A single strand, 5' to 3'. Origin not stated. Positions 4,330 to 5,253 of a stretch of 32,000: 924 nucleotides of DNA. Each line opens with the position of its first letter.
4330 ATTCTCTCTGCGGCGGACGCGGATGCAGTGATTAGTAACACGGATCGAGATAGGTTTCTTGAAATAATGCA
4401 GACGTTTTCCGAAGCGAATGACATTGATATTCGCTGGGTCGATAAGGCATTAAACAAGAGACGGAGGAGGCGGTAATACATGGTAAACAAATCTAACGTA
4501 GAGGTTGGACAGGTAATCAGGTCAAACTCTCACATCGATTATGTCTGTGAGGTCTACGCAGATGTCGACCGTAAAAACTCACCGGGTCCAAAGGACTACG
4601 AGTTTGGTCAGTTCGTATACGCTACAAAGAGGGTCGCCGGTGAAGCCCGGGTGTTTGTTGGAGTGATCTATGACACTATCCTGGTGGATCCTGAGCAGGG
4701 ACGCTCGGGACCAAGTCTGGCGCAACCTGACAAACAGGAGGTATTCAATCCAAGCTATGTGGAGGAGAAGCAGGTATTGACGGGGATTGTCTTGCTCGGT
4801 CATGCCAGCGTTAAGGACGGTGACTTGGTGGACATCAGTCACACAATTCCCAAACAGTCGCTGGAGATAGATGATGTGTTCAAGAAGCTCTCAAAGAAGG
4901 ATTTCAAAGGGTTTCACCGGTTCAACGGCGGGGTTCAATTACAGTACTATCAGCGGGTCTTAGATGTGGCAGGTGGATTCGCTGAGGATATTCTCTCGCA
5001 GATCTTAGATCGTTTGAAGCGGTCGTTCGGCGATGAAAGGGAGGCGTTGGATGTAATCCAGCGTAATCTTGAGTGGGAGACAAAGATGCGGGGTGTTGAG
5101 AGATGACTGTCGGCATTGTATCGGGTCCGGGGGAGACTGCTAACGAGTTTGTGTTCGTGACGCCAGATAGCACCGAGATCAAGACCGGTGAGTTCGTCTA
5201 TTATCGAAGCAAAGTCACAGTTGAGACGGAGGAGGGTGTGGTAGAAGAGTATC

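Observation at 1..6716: Five-gene, translationally coupled Rad50-like / NurA-like / unknown / HerA-like operon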

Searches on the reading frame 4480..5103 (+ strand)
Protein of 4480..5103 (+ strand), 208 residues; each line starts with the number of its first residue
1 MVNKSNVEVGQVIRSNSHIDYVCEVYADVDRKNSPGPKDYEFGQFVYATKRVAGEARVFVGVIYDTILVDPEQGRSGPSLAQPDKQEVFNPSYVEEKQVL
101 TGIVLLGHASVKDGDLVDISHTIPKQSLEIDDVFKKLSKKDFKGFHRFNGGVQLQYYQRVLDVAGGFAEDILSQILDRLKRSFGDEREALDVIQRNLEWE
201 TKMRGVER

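Call 5: search_protein_families(library=pfam, proteins=[window:4480-5103:+], max_evalue=0.1)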
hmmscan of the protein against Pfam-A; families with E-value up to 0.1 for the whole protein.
window:4480-5103:+ (208 aa): 0 families

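Call 6: search_protein_families(library=ncbifam, proteins=[window:4480-5103:+], max_evalue=0.1)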
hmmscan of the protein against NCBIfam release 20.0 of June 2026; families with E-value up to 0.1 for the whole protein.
window:4480-5103:+ (208 aa): 0 families

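Call 7: search_protein_families(library=padloc, proteins=[window:4480-5103:+], max_evalue=0.1)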
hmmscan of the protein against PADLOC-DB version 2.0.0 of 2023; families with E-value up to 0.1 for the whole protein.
window:4480-5103:+ (208 aa): 0 families

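Call 9: find_homologous_proteins(query=window:4480-5103:+)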
Query window:4480-5103:+ (208 aa): 74 proteins with E <= 0.001 among 372 candidates.
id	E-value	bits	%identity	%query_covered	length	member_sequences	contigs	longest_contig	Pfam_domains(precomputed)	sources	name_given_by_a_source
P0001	1.0e-129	448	97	100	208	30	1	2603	PF26500.1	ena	-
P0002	8.3e-117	406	85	100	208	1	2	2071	PF26500.1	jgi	jgi:hypothetical protein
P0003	1.4e-116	405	85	100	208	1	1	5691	PF26500.1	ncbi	-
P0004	1.8e-115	401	84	100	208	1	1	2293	PF26500.1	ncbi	-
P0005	2.1e-113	395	82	100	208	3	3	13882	PF26500.1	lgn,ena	-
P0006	3.2e-113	394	83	100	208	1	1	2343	PF26500.1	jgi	jgi:hypothetical protein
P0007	1.1e-112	392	82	100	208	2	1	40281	PF26500.1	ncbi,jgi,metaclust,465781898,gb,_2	jgi:hypothetical protein|metaclust:\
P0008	1.1e-111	389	82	100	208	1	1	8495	PF26500.1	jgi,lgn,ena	-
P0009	8.2e-107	373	78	100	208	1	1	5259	PF26500.1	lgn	-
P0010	4.8e-103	361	76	100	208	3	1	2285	PF26500.1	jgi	jgi:hypothetical protein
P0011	3.5e-97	342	72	100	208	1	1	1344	PF26500.1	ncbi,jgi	jgi:hypothetical protein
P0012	7.1e-97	341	72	100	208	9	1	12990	PF26500.1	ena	-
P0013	1.4e-83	297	65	100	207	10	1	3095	PF26500.1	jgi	jgi:hypothetical protein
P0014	6.4e-83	295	65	100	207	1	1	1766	PF26500.1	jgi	jgi:hypothetical protein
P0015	7.9e-83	295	63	100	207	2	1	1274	PF26500.1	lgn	-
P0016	1.8e-82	294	64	100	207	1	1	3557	PF26500.1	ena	-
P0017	5.7e-82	292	63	100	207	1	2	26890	PF26500.1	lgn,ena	-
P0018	9.4e-82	291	62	100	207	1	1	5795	PF26500.1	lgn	-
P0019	9.6e-82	291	63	100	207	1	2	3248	PF26500.1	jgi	jgi:hypothetical protein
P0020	1.3e-81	291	62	100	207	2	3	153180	PF26500.1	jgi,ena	-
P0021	1.5e-81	291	61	100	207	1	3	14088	PF26500.1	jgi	jgi:hypothetical protein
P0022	2.5e-81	290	63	100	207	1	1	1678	PF26500.1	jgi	jgi:hypothetical protein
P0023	2.9e-81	290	62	100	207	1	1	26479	PF26500.1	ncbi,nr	ncbi:hypothetical protein GLU64_02595 [Nanohaloarchaea archaeon]|nr:hypothetical protein [Candidatus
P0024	5.5e-81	289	62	100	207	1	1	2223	PF26500.1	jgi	-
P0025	8.1e-81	288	62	100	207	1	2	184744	PF26500.1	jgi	-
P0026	1.4e-80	288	62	100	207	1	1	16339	PF26500.1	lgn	-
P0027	2.2e-80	287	60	99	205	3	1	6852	PF26500.1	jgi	jgi:hypothetical protein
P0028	8.2e-80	285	61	97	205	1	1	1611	PF26500.1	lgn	-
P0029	1.5e-79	284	60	100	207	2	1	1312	PF26500.1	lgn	-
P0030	1.6e-79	284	59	99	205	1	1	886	PF26500.1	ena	-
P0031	2.5e-79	283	61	100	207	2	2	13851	PF26500.1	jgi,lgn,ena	jgi:hypothetical protein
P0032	4.3e-79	283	58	99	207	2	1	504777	PF26500.1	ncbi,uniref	ncbi:hypothetical protein [Natrinema sp. H-ect4]|uniref:hypothetical protein n=1 Tax=Natrinema sp. H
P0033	5.5e-79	282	61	99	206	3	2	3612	PF26500.1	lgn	-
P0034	7.4e-79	282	60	97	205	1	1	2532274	PF26500.1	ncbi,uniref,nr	ncbi:hypothetical protein [Haloplanus halobius]|uniref:hypothetical protein n=1 Tax=Haloplanus halob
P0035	1.0e-78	281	60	99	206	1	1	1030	PF26500.1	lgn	-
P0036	1.3e-78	281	58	99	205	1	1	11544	PF26500.1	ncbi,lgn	ncbi:MAG: hypothetical protein ABEI06_08850 [Halobacteriaceae archaeon]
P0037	1.4e-78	281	61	100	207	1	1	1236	PF26500.1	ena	-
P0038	2.5e-78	280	60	99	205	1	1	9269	PF26500.1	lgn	-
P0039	4.2e-78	279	61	100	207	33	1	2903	PF26500.1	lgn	-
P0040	6.0e-78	279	61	98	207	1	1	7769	PF26500.1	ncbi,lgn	ncbi:MAG: hypothetical protein ABEJ72_10830 [Candidatus Aenigmatarchaeota archaeon]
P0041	6.0e-78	279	60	99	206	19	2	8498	PF26500.1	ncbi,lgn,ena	-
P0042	1.7e-77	277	57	97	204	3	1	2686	PF26500.1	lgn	-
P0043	4.8e-77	276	59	99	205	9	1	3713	PF26500.1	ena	-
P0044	2.0e-76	274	59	99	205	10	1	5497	PF26500.1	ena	-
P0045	2.5e-76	274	58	97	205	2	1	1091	PF26500.1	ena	-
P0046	3.1e-76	273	58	97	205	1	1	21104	PF26500.1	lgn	-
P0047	4.3e-76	273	57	99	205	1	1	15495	PF26500.1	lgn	-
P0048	4.6e-76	273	60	98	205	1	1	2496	PF26500.1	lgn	-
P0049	4.9e-76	273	58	99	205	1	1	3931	PF26500.1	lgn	-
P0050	7.7e-76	272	59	99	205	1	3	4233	PF26500.1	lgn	-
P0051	1.6e-75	271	58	96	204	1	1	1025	PF26500.1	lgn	-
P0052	2.1e-75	271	58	99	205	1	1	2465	PF26500.1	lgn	-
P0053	4.3e-75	270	57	97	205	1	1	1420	PF26500.1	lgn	-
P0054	2.8e-74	267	58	99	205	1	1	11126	PF26500.1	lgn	-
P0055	3.8e-74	267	57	97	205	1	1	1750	PF26500.1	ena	-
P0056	4.8e-74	266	56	99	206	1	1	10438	PF26500.1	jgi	jgi:hypothetical protein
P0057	5.1e-74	266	58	99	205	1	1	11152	PF26500.1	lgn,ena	-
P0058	8.5e-74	265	57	100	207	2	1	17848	PF26500.1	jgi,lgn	jgi:hypothetical protein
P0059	8.8e-74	265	54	99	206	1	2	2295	PF26500.1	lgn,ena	-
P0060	1.1e-73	265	57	99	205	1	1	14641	PF26500.1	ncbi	-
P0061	2.0e-73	264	63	89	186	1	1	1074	PF26500.1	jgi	jgi:hypothetical protein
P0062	3.1e-71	257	56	97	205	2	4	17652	PF26500.1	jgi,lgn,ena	jgi:hypothetical protein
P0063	4.3e-70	253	56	99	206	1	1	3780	PF26500.1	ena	-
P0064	2.6e-66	241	52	99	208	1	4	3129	PF26500.1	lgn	-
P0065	1.3e-62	229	49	99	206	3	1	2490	PF26500.1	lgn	-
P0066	2.3e-61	225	52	99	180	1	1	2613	PF26500.1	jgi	-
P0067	3.9e-55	205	63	70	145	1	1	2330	PF26500.1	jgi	jgi:hypothetical protein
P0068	5.3e-55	204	46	98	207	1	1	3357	PF26500.1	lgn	-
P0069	5.6e-46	175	45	96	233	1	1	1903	PF26500.1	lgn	-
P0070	3.7e-42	162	40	96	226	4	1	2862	PF26500.1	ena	-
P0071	7.1e-42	161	41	97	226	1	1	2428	PF26500.1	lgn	-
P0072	7.1e-40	155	61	57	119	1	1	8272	PF26500.1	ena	-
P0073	2.6e-20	91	35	97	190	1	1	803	PF26500.1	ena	-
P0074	2.1e-18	85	34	97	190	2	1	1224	PF26500.1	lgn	-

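Call 11: find_related_loci(query=A1, collection=genome_contigs, flank=10000)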
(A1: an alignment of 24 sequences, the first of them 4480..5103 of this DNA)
Query A1 (208 aa) in genome_contigs; peptide patterns used: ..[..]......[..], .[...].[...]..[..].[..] (x = any residue, [..] = any of these).
255 stretches matched a pattern; 47 encode a relative of the query (tblastn E <= 1e-3); 47 distinct loci.
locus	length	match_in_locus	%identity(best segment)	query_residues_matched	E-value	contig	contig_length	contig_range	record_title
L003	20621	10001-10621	65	1-207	1e-89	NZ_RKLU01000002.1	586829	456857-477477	Halonotius terrestris strain F15B halo-c2_consensus_sequence, whole genome shotgun sequence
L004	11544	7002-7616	58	2-206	1e-85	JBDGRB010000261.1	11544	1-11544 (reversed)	MAG: Halobacteriaceae archaeon isolate DAL-Ass_39_84C2R c_000000004336, whole genome shotgun sequence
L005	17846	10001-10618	53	1-206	7e-79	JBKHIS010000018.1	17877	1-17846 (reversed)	MAG: Candidatus Hadarchaeia archaeon isolate D2M19_6 NODE_72_length_17877_cov_5.542700, whole genome shotgun sequence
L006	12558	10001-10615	57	2-206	7e-79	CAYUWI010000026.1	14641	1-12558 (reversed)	MAG TPA_asm: uncultured Gammaproteobacteria bacterium isolate SRP185896_co1_336 genome assembly, contig: NODE_2540_lengt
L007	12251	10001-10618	49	1-206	2e-67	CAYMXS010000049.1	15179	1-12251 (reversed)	MAG TPA_asm: uncultured Thermoplasmata archaeon isolate ERP127260_co1_112 genome assembly, contig: NODE_1727_length_1517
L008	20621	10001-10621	62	1-207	4e-85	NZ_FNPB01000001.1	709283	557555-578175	Halobellus clavatus strain CGMCC 1.10118, whole genome shotgun sequence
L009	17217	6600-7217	43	7-208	5e-52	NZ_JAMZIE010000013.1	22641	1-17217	Halohasta salina strain GSL13 Scaffold13_1, whole genome shotgun sequence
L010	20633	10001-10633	42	2-208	2e-51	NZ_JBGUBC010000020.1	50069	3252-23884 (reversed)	Halopenitus sp. H-Gu1 20, whole genome shotgun sequence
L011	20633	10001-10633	41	1-208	6e-51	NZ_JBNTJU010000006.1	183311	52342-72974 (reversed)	Halococcus sp. AFM35 AFM35_scaffold6, whole genome shotgun sequence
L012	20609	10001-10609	41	5-204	1e-50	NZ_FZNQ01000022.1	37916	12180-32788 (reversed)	Halorubrum vacuolatum strain DSM 8800, whole genome shotgun sequence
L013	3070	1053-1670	42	5-206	4e-50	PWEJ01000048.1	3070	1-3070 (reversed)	MAG: Halanaerobiaceae bacterium isolate T1Sed10_84 T1-Sed10-C45850, whole genome shotgun sequence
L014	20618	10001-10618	42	5-206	3e-49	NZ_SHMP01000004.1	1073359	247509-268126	Natrinema hispanicum strain DSM 18328 Ga0242599_102, whole genome shotgun sequence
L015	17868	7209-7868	39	2-208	9e-49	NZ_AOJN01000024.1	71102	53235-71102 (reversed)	Halorubrum distributum JCM 10118 contig_24, whole genome shotgun sequence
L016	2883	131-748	40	7-208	3e-48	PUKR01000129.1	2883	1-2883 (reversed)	MAG: Syntrophomonadaceae bacterium isolate B1Sed10_74m B1-Sed10-C60642, whole genome shotgun sequence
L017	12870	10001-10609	39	5-204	3e-48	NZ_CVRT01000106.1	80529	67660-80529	Halorubrum sp. SD626R, whole genome shotgun sequence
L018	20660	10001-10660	39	2-208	8e-48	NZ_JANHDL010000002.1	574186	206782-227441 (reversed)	Halorubrum laminariae strain R60 Scaffold2_1, whole genome shotgun sequence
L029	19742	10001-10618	40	5-206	6e-47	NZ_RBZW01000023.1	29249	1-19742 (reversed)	Salinadaptatus halalkaliphilus strain XQ-INN 246 NODE_27_length_29153_cov_83.934380, whole genome shotgun sequence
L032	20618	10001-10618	39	5-206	1e-46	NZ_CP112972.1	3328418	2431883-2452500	Halovenus salina strain JCM 30072 chromosome, complete genome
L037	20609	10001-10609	39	5-204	1e-46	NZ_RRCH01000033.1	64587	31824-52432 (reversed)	Halocatena pleomorpha strain SPP-AMP-1 SPP-M1-1.IonXpress_2017_trimmed_contig_33, whole genome shotgun sequence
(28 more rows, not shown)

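Call 16: search_protein_families(library=pfam, proteins=[L003:4710-6080:+, L008:4710-6080:+, L014:4374-5906:+, L010:4563-5975:+, L003:10001-10621:+], max_evalue=0.1)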
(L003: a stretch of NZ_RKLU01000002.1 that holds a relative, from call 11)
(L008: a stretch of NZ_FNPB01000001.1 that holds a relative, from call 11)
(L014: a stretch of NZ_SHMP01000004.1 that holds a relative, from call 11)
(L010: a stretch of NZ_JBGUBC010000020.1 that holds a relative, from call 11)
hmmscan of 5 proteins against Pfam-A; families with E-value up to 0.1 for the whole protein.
L003:4710-6080:+ (457 aa): 2 families
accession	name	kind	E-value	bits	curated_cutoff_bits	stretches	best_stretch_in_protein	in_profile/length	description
PF00149.33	Metallophos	-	2.5e-12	48.1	21.5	1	9-225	2-190/191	Calcineurin-like phosphoesterase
PF12850.12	Metallophos_2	-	1.2e-08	35.5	27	1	10-260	3-153/154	Calcineurin-like phosphoesterase superfamily domain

L008:4710-6080:+ (457 aa): 2 families
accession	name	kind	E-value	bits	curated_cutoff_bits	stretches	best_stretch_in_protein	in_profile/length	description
PF00149.33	Metallophos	-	1.3e-12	49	21.5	1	9-225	2-190/191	Calcineurin-like phosphoesterase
PF12850.12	Metallophos_2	-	4.8e-09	36.8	27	1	10-260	3-153/154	Calcineurin-like phosphoesterase superfamily domain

L014:4374-5906:+ (511 aa): 3 families
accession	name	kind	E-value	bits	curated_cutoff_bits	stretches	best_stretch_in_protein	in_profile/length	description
PF00149.33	Metallophos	-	1.5e-12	48.8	21.5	1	13-236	2-190/191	Calcineurin-like phosphoesterase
PF12850.12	Metallophos_2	-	1.1e-06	29.1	27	1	14-257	3-142/154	Calcineurin-like phosphoesterase superfamily domain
PF19110.5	DUF5797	-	0.013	15.7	25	1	388-464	58-135/163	Family of unknown function (DUF5797)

L010:4563-5975:+ (471 aa): 1 family
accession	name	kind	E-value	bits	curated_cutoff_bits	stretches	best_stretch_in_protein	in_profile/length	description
PF00149.33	Metallophos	-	6.1e-15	56.6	21.5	1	14-233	1-190/191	Calcineurin-like phosphoesterase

L003:10001-10621:+ (207 aa): 0 families

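Call 17: search_protein_families(library=ncbifam, proteins=[L003:4710-6080:+, L008:4710-6080:+, L014:4374-5906:+, L010:4563-5975:+], max_evalue=0.1)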
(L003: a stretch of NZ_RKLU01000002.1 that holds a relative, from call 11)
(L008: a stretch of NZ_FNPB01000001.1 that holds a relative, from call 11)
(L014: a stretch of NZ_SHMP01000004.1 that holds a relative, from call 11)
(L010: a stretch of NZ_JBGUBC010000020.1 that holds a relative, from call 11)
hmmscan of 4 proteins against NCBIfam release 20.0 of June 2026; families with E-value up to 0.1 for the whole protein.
L003:4710-6080:+ (457 aa): 12 families
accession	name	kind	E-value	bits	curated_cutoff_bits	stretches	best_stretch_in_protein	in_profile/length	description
NF041030.1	Mre11_Halo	equivalog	6.1e-19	68.4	550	1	9-112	3-102/361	DNA double-strand break repair protein Mre11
NF041031.1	Mre11_Sulfo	equivalog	3.4e-18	66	500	1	10-228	2-194/374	DNA double-strand break repair protein Mre11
NF041029.1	Mre11_Pyroc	equivalog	5.1e-18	65.1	600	1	9-254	2-241/438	DNA double-strand break repair protein Mre11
TIGR00619.1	sbcd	subfamily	1.4e-08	34.9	77.65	1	9-240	2-240/252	exonuclease subunit SbcD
NF041753.2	sbcd_Staph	equivalog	1.4e-08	34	480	1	10-271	3-261/375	exonuclease subunit SbcD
TIGR00040.1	yfcE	subfamily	4.4e-07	30.1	56.25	2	42-98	21-64/158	YfcE family phosphodiesterase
NF008206.2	PRK10966.1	equivalog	2.2e-06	27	450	1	9-108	2-100/380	exonuclease subunit SbcD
TIGR00583.1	mre11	equivalog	2.2e-05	23.6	434.6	1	14-68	10-62/405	DNA repair protein (mre11)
TIGR04123.1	P_estr_lig_assc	hypoth_equivalog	0.00016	21.1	150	1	39-100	55-116/207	ligase-associated DNA damage response endonuclease PdeM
NF041754.1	sbcd_Bac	equivalog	0.00023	20.5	750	1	9-95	2-87/390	exonuclease subunit SbcD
TIGR00024.1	SbcD_rel_arch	hypoth_equivalog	0.025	14.3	115.2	1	14-109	21-114/224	putative phosphoesterase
NF053861.1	DS8_antiphage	equivalog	0.1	10.3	790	0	12-100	1-90/994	anti-phage protein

L008:4710-6080:+ (457 aa): 13 families
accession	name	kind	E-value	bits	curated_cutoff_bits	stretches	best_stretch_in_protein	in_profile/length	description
NF041029.1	Mre11_Pyroc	equivalog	9.4e-20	70.8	600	1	9-256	2-243/438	DNA double-strand break repair protein Mre11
NF041030.1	Mre11_Halo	equivalog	1.8e-19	70.2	550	1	9-112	3-102/361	DNA double-strand break repair protein Mre11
NF041031.1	Mre11_Sulfo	equivalog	5.4e-19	68.7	500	1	10-228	2-194/374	DNA double-strand break repair protein Mre11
TIGR00619.1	sbcd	subfamily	8.8e-10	38.8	77.65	1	9-244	2-244/252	exonuclease subunit SbcD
NF041753.2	sbcd_Staph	equivalog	1.4e-09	37.3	480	1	10-269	3-259/375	exonuclease subunit SbcD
TIGR00040.1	yfcE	subfamily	1.2e-06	28.7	56.25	1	42-98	21-64/158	YfcE family phosphodiesterase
NF008206.2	PRK10966.1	equivalog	1.7e-06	27.4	450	1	9-109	2-101/380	exonuclease subunit SbcD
TIGR00583.1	mre11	equivalog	2.5e-05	23.5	434.6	1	14-69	10-63/405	DNA repair protein (mre11)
NF041754.1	sbcd_Bac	equivalog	4.7e-05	22.8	750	1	9-95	2-87/390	exonuclease subunit SbcD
TIGR04123.1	P_estr_lig_assc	hypoth_equivalog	0.00014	21.4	150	1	14-101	27-117/207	ligase-associated DNA damage response endonuclease PdeM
TIGR00024.1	SbcD_rel_arch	hypoth_equivalog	0.039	13.7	115.2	1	15-109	22-114/224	putative phosphoesterase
NF053861.1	DS8_antiphage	equivalog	0.05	11.3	790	1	12-100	1-90/994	anti-phage protein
NF008460.0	PRK11340.1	equivalog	0.086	12.2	188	0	43-117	75-146/271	phosphodiesterase YaeI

L014:4374-5906:+ (511 aa): 7 families
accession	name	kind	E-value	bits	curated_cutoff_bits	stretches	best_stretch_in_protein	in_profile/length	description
NF041029.1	Mre11_Pyroc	equivalog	1.1e-17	64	600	2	14-115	3-102/438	DNA double-strand break repair protein Mre11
NF041031.1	Mre11_Sulfo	equivalog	1.4e-15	57.4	500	1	14-240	2-195/374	DNA double-strand break repair protein Mre11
NF041030.1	Mre11_Halo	equivalog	4.3e-12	45.8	550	1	12-127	2-114/361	DNA double-strand break repair protein Mre11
TIGR00619.1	sbcd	subfamily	1.1e-08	35.3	77.65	1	15-260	4-249/252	exonuclease subunit SbcD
TIGR04123.1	P_estr_lig_assc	hypoth_equivalog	2e-05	24.1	150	1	17-103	26-116/207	ligase-associated DNA damage response endonuclease PdeM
NF008206.2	PRK10966.1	equivalog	0.00044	19.5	450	0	14-98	3-86/380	exonuclease subunit SbcD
TIGR00583.1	mre11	equivalog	0.0012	17.9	434.6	1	18-81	10-71/405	DNA repair protein (mre11)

L010:4563-5975:+ (471 aa): 15 families
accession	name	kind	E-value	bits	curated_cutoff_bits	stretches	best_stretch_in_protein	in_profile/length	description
NF041029.1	Mre11_Pyroc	equivalog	1.1e-21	77.1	600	1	14-251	1-237/438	DNA double-strand break repair protein Mre11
NF041031.1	Mre11_Sulfo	equivalog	7.4e-16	58.4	500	1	16-238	2-200/374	DNA double-strand break repair protein Mre11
NF041030.1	Mre11_Halo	equivalog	6.2e-12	45.3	550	1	15-122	3-109/361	DNA double-strand break repair protein Mre11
NF008206.2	PRK10966.1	equivalog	8.1e-11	41.6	450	1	14-114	1-103/380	exonuclease subunit SbcD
TIGR00619.1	sbcd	subfamily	1.1e-10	41.8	77.65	1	14-99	1-89/252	exonuclease subunit SbcD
NF041753.2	sbcd_Staph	equivalog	4.5e-08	32.3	480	1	14-107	1-97/375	exonuclease subunit SbcD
TIGR04123.1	P_estr_lig_assc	hypoth_equivalog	8.8e-05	22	150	1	17-105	24-120/207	ligase-associated DNA damage response endonuclease PdeM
TIGR00024.1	SbcD_rel_arch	hypoth_equivalog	0.00018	21.3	115.2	1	19-101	20-104/224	putative phosphoesterase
TIGR00583.1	mre11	equivalog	0.00047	19.2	434.6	1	14-77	4-66/405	DNA repair protein (mre11)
NF041754.1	sbcd_Bac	equivalog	0.00053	19.3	750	1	14-97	1-87/390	exonuclease subunit SbcD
NF008359.0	PRK11148.1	equivalog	0.004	16.7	225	1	13-98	14-98/275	3',5'-cyclic-AMP phosphodiesterase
TIGR00040.1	yfcE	subfamily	0.0057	16.7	56.25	0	50-102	25-71/158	YfcE family phosphodiesterase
NF003198.0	PRK04169.1-2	subfamily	0.03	13.4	247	1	41-114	33-103/249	geranylgeranylglyceryl/heptaprenylglyceryl phosphate synthase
NF053862.1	DS9_1_antiphage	equivalog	0.03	13.2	420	1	16-101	196-293/486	anti-phage phosphoesterase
NF003743.0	PRK05340.1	equivalog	0.034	13.3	134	1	31-96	12-82/242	UDP-2,3-diacylglucosamine diphosphatase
